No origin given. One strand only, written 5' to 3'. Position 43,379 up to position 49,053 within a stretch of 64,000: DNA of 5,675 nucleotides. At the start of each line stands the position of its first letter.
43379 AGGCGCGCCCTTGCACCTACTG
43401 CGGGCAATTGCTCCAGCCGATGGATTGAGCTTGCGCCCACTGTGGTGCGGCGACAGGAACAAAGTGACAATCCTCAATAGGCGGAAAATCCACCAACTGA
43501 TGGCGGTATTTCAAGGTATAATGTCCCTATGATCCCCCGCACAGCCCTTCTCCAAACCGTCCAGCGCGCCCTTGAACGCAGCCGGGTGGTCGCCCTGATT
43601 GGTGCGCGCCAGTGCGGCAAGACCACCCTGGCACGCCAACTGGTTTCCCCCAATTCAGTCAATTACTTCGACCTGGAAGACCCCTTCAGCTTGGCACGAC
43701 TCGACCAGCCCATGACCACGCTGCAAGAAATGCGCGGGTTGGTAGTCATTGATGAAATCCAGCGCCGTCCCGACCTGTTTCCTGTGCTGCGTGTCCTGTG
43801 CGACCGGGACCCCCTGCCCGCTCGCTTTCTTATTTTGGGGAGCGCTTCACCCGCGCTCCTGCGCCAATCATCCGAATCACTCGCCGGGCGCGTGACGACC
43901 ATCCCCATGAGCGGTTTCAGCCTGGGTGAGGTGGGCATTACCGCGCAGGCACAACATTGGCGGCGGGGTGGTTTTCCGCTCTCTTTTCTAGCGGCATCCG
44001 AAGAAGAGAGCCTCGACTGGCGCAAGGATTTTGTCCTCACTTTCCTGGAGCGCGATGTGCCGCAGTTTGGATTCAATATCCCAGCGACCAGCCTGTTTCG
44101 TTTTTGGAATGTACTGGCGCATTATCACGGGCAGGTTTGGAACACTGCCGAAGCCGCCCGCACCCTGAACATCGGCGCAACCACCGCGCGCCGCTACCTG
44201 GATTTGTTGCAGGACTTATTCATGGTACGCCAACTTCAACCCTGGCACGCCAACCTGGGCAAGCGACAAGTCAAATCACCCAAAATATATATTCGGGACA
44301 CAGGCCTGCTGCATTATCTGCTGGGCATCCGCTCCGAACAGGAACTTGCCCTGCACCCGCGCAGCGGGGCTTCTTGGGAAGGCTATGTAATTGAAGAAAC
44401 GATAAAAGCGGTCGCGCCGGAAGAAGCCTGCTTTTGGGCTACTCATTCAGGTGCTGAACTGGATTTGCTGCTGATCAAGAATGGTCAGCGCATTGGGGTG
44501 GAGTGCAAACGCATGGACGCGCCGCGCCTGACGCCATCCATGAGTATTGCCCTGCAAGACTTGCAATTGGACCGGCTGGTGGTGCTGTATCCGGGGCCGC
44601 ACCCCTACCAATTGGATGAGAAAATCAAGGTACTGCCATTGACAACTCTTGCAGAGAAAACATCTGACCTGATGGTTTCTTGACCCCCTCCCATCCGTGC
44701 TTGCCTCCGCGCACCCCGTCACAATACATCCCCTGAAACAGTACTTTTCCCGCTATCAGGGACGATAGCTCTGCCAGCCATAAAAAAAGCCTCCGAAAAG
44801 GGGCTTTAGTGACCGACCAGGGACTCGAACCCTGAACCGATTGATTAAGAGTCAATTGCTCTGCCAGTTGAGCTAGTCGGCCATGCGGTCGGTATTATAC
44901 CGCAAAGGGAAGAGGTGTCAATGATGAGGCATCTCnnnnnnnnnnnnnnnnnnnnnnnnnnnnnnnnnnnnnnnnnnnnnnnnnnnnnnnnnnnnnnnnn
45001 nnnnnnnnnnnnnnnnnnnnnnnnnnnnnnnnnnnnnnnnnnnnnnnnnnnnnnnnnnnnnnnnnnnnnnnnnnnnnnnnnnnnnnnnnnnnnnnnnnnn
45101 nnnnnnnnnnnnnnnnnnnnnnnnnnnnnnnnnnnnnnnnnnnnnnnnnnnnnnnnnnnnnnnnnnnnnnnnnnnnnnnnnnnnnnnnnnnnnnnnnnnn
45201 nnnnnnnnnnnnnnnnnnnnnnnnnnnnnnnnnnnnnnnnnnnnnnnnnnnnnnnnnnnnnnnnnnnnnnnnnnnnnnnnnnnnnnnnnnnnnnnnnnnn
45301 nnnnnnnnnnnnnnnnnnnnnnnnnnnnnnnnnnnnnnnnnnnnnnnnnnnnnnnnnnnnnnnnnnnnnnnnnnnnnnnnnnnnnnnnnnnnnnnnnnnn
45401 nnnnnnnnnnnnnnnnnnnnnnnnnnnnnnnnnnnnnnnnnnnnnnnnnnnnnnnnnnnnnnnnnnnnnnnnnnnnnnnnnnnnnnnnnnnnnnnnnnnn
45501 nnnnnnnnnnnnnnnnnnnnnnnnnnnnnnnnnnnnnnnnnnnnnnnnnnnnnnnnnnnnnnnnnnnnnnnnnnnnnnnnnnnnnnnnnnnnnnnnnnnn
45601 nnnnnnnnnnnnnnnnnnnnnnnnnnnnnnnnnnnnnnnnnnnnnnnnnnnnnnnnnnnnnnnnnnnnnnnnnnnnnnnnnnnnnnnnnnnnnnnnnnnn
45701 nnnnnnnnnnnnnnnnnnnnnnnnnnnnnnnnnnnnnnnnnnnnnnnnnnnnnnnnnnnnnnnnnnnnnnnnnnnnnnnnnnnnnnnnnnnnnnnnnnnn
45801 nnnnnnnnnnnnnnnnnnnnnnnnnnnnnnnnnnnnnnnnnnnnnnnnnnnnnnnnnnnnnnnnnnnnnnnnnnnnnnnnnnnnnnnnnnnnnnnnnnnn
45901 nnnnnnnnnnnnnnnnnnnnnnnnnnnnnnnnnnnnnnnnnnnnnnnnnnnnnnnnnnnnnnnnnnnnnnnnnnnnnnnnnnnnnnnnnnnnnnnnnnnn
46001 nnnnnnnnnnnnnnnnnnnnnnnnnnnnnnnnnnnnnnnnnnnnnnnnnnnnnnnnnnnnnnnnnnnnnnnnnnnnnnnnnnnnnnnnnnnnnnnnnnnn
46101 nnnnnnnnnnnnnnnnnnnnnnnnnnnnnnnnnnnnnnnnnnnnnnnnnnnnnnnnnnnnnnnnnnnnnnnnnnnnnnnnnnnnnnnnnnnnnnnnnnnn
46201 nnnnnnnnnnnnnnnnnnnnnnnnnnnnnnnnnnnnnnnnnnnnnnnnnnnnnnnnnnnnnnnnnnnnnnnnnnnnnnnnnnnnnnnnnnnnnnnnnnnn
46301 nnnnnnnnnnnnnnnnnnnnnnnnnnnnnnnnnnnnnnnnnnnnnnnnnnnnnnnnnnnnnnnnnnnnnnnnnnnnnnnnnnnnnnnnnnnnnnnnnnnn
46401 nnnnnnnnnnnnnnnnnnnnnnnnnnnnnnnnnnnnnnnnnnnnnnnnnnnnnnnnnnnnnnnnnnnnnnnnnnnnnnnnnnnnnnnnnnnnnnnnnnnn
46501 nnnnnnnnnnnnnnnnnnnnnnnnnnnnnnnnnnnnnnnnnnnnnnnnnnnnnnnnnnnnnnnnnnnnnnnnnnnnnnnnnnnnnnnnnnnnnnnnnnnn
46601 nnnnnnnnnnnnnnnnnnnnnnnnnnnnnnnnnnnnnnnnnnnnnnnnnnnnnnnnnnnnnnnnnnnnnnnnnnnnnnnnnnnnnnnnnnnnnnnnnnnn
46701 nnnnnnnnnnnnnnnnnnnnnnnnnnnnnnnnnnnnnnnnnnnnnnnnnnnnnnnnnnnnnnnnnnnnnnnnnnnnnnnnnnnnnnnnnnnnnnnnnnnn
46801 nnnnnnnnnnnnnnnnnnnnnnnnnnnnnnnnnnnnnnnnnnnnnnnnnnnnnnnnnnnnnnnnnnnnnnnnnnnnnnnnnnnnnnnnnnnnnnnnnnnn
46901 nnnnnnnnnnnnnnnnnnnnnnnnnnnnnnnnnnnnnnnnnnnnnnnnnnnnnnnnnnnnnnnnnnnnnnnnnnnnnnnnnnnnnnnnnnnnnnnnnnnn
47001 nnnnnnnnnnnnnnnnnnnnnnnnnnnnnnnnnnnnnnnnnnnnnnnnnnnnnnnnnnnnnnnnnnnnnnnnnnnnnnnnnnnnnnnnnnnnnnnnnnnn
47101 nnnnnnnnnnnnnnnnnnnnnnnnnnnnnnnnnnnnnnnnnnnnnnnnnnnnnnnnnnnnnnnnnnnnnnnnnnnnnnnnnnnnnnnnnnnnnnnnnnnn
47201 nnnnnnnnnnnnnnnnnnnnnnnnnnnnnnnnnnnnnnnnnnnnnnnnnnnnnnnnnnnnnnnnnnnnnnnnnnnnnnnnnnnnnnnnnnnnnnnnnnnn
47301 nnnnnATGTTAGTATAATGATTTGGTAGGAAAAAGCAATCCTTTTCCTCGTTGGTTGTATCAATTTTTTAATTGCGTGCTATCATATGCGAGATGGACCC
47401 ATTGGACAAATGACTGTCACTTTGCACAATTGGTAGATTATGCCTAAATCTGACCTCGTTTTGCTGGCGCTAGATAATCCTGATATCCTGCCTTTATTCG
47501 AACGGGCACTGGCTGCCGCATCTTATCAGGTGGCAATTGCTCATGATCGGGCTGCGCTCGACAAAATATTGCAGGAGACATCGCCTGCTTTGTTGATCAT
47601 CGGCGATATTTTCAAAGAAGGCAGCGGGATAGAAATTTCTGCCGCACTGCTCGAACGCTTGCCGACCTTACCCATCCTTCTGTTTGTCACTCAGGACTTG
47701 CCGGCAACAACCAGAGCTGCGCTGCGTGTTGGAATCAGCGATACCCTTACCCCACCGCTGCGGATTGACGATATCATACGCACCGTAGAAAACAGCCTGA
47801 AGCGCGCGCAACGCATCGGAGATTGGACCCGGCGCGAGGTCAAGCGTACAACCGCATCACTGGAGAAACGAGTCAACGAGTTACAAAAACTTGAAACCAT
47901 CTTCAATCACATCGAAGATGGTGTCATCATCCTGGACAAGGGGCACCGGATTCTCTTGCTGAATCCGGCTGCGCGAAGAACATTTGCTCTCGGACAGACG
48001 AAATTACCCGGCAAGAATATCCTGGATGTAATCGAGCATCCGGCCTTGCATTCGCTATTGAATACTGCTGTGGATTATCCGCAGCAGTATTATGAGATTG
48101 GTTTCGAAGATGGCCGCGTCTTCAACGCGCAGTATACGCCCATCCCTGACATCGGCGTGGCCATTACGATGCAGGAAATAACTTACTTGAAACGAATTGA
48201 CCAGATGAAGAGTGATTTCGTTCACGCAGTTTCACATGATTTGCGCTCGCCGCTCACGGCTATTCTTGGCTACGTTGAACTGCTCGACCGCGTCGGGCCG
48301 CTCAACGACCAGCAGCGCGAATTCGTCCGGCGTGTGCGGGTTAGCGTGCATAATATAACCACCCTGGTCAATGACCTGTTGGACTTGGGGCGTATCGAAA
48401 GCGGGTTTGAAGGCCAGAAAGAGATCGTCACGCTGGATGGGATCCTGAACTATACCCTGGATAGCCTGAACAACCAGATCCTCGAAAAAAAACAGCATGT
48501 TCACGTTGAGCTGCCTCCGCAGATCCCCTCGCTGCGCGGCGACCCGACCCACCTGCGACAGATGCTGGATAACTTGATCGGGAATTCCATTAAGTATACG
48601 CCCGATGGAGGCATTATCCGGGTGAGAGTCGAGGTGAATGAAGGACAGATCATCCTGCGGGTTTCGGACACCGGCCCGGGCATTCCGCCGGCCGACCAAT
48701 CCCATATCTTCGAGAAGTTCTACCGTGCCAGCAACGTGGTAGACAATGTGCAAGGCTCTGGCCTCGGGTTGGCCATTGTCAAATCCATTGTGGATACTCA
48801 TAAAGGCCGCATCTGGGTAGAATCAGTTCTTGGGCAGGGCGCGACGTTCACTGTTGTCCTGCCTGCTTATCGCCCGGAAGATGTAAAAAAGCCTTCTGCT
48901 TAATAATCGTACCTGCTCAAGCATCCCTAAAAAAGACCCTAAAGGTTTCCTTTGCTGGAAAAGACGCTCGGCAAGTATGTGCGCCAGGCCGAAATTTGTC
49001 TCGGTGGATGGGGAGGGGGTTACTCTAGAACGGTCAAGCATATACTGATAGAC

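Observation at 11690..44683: Three AAA_14/DUF4143 ATPase-nuclease genes look like leaderless single-gene insertion cassettes at housekeeping-gene ends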

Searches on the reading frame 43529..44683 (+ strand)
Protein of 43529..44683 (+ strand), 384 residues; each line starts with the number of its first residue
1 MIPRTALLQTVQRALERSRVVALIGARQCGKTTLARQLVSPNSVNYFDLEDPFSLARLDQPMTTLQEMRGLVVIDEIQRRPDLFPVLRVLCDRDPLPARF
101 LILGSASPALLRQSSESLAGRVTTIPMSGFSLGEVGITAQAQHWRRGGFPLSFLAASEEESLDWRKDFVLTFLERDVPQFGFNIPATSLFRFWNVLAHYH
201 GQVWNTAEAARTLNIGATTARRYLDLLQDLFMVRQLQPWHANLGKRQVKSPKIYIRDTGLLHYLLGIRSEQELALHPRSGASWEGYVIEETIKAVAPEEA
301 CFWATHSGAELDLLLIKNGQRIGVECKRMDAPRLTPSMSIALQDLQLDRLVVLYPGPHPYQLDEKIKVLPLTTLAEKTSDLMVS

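Call 4: search_protein_families(library=pfam, proteins=[window:43529-44683:+], max_evalue=0.01)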
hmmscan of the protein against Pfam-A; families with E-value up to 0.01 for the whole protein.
window:43529-44683:+ (384 aa): 4 families
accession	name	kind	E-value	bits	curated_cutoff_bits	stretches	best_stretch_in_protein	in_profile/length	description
PF13635.12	DUF4143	-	8.5e-44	149.5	28.1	1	174-328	1-159/160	Domain of unknown function (DUF4143)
PF13173.12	AAA_14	-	1.8e-25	89.9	27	1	18-135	2-128/129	AAA domain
PF20720.3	nSTAND3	-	0.00055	20.1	27.2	1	5-39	4-38/155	Novel STAND NTPase 3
PF13401.12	AAA_22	-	0.0011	19.8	27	0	17-58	4-50/130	AAA domain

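Call 11: search_protein_families(library=padloc, proteins=[window:43529-44683:+], max_evalue=0.01)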
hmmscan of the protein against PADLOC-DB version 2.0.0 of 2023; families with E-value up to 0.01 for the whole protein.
window:43529-44683:+ (384 aa): 8 families
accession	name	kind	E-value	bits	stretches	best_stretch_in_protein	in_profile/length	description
PDLC04790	PDC-S01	-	3.1e-88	294.3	2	141-377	175-420/422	-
PDLC04789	PDC-S01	-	1.5e-44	150.5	1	1-329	1-341/375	-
PDLC04791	PDC-S01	-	4.6e-24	82.8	1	5-332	5-355/395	-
PDLC04787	PDC-S01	-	1.4e-23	81.4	1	1-271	10-310/412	-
PDLC04786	PDC-S01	-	9.2e-16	55.6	2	245-371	300-426/439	-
PDLC04788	PDC-S01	-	2.4e-14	51.1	2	174-343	217-396/448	-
PDLC04792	PDC-S01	-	7.9e-09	32.6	0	247-370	301-426/452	-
PDLC01903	CARF4--CARF_PDDEXK_TM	-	0.0027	15.2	1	188-338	228-326/380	-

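Call 12: search_protein_families(library=ncbifam, proteins=[window:43529-44683:+], max_evalue=0.01)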
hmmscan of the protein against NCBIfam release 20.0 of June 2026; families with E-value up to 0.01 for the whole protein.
window:43529-44683:+ (384 aa): 4 families
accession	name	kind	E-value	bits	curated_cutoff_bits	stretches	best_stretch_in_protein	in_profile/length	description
NF007739.0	PRK10419.1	subfamily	0.00098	18.7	354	1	5-40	25-60/268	nickel ABC transporter ATP-binding protein NikE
TIGR01166.1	cbiO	subfamily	0.003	17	211.8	1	5-38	5-38/190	cobalt ABC transporter, ATP-binding protein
NF006015.0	PRK08154.1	subfamily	0.0052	16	204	1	10-50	128-168/314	anaerobic benzoate catabolism transcriptional regulator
NF043038.1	ABCF_CplR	exception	0.006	15.3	780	1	6-70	300-363/544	ABC-F type ribosomal protection protein CplR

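Call 49: find_homologous_proteins(query=window:43529-44683:+, max_evalue=1e-20)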
Query window:43529-44683:+ (384 aa): 8000 proteins with E <= 1e-20 among 8000 candidates; the best 120 are listed.
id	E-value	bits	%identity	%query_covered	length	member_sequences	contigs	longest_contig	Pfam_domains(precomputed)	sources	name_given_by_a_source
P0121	9.8e-244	826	95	100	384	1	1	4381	PF13173.13,PF13635.13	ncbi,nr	ncbi:MAG: ATP-binding protein [Anaerolineales bacterium]|nr:ATP-binding protein [Anaerolineales bact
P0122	7.3e-243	823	95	100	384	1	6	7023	PF13173.13,PF13635.13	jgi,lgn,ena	jgi:hypothetical protein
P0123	1.9e-242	822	95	100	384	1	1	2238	PF13173.13,PF13635.13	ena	-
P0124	5.4e-242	820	95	100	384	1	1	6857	PF13173.13,PF13635.13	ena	-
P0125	6.0e-242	820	95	100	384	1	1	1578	PF13173.13,PF13635.13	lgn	-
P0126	1.4e-241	819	94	100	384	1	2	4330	PF13173.13,PF13635.13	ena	-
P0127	1.8e-241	818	95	100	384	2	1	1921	PF13173.13,PF13635.13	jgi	jgi:predicted AAA+ superfamily ATPase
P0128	4.8e-241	817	94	100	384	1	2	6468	PF13173.13,PF13635.13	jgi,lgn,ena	-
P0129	1.4e-240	816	94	100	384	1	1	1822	PF13173.13,PF13635.13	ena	-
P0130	1.4e-240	815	94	100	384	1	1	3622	PF13173.13,PF13635.13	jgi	jgi:predicted AAA+ superfamily ATPase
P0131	4.4e-237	804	93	100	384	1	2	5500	PF13173.13,PF13635.13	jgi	jgi:predicted AAA+ superfamily ATPase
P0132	2.5e-220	749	87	98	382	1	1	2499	PF13173.13,PF13635.13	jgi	jgi:hypothetical protein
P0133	5.7e-220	748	87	98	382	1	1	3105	PF13173.13,PF13635.13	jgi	jgi:predicted AAA+ superfamily ATPase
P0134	6.8e-217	738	84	99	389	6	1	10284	PF13173.13,PF13635.13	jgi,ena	-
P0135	1.4e-215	733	85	98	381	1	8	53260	PF13173.13,PF13635.13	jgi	jgi:predicted AAA+ superfamily ATPase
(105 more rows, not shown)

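Call 50: find_encoding_contigs(protein=P0122, flank=6000, max_places=6)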
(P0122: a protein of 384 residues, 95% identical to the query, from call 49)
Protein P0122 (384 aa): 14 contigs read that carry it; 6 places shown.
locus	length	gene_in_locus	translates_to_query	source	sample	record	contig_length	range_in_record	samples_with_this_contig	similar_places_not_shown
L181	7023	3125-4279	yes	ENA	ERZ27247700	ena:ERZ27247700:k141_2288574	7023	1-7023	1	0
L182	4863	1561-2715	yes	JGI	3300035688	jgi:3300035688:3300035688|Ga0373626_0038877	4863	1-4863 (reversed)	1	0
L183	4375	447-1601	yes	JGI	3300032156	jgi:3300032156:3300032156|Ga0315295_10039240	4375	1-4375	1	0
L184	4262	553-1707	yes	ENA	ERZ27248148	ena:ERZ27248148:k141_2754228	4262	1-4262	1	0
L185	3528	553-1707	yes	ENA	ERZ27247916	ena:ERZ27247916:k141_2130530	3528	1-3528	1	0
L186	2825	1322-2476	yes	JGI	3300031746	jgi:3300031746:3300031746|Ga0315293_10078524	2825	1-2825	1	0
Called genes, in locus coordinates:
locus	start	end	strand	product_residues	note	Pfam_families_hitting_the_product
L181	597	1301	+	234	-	-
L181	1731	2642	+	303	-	PF03781:FGE-sulfatase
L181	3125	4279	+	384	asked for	PF13173:AAA_14, PF13635:DUF4143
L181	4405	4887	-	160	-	-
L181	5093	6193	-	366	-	PF13784:Fic_N, PF02661:Fic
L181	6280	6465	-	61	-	-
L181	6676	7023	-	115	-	?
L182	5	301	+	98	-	-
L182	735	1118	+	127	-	-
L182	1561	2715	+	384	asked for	PF13173:AAA_14, PF13635:DUF4143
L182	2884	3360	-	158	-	-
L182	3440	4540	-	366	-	PF13784:Fic_N, PF02661:Fic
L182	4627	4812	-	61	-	-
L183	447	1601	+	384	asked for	PF13173:AAA_14, PF13635:DUF4143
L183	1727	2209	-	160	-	-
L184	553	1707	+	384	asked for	PF13173:AAA_14, PF13635:DUF4143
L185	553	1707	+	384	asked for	PF13173:AAA_14, PF13635:DUF4143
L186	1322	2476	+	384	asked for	PF13173:AAA_14, PF13635:DUF4143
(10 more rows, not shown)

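Call 51: find_encoding_contigs(protein=P0135, flank=6000, max_places=6)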
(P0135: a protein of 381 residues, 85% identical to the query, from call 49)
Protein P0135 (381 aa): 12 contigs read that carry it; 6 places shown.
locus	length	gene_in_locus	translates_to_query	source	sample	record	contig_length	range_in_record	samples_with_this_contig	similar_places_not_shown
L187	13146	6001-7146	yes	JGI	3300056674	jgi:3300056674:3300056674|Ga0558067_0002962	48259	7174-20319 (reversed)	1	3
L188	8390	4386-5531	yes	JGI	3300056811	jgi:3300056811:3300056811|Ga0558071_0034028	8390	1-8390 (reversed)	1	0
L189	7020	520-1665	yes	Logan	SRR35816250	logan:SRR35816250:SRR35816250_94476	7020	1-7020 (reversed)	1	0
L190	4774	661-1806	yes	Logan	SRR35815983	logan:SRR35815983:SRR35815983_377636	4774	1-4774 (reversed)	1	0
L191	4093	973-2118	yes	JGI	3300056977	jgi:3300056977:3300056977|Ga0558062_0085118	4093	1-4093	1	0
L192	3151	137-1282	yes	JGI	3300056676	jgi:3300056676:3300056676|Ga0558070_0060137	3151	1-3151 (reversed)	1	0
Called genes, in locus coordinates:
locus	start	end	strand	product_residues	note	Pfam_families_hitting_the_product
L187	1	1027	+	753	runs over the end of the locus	-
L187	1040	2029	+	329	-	PF00389:2-Hacid_dh, PF02826:2-Hacid_dh_C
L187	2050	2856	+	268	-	PF13483:Lactamase_B_3, PF12706:Lactamase_B_2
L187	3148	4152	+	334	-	PF01120:Alpha_L_fucos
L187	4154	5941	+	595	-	PF01019:G_glu_transpept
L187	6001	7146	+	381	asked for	PF13173:AAA_14, PF13635:DUF4143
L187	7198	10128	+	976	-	PF08447:PAS_3, PF00989:PAS, PF08448:PAS_4, PF13426:PAS_9, PF00989:PAS, PF13426:PAS_9, PF08447:PAS_3, PF01590:GAF, +8 more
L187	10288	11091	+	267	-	PF00072:Response_reg, PF00486:Trans_reg_C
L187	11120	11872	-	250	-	PF03215:Rad17 (weak), PF00005:ABC_tran, PF13304:AAA_21 (faint)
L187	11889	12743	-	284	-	PF00528:BPD_transp_1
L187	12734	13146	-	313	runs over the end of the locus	PF00528:BPD_transp_1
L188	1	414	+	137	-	?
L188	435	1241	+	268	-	PF13483:Lactamase_B_3, PF12706:Lactamase_B_2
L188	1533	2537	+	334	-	PF01120:Alpha_L_fucos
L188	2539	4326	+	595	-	PF01019:G_glu_transpept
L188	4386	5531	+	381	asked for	PF13173:AAA_14, PF13635:DUF4143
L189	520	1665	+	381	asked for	PF13173:AAA_14, PF13635:DUF4143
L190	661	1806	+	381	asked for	PF13173:AAA_14, PF13635:DUF4143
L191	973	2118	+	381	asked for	PF13173:AAA_14, PF13635:DUF4143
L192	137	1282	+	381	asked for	PF13173:AAA_14, PF13635:DUF4143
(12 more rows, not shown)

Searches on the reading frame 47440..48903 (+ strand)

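Call 41: search_protein_families(library=pfam, proteins=[window:47440-48903:+], max_evalue=0.001)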
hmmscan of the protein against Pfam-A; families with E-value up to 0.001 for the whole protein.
window:47440-48903:+ (487 aa): 10 families
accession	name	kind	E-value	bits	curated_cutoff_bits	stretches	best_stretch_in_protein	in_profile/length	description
PF02518.31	HATPase_c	-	5e-34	117.5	26.4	1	367-476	1-109/111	Histidine kinase-, DNA gyrase B-, and HSP90-like ATPase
PF00512.31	HisKA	-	3.7e-21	75.4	26.9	1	256-322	1-66/66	His Kinase A (phospho-acceptor) domain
PF00989.32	PAS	-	8.4e-09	35.9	22.6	1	150-209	2-64/113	PAS fold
PF00072.30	Response_reg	-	3.7e-08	33.9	30.2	1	7-116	1-110/111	Response regulator receiver domain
PF12860.13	PAS_7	-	9.6e-08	32.6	27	1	155-254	1-114/115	PAS fold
PF13188.13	PAS_8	-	8.3e-07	29.1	21.8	1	150-200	2-52/65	PAS domain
PF13581.12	HATPase_c_2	-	1e-05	26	27.4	1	382-454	42-112/127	Histidine kinase-like ATPase domain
PF08448.16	PAS_4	-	2e-05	25.2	23.1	1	155-250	1-108/110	PAS fold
PF10732.14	DUF2524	-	8.9e-05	23.2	25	0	108-153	13-58/84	Protein of unknown function (DUF2524)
PF14501.12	HATPase_c_5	-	0.00049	20.4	22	0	373-461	11-89/102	GHKL domain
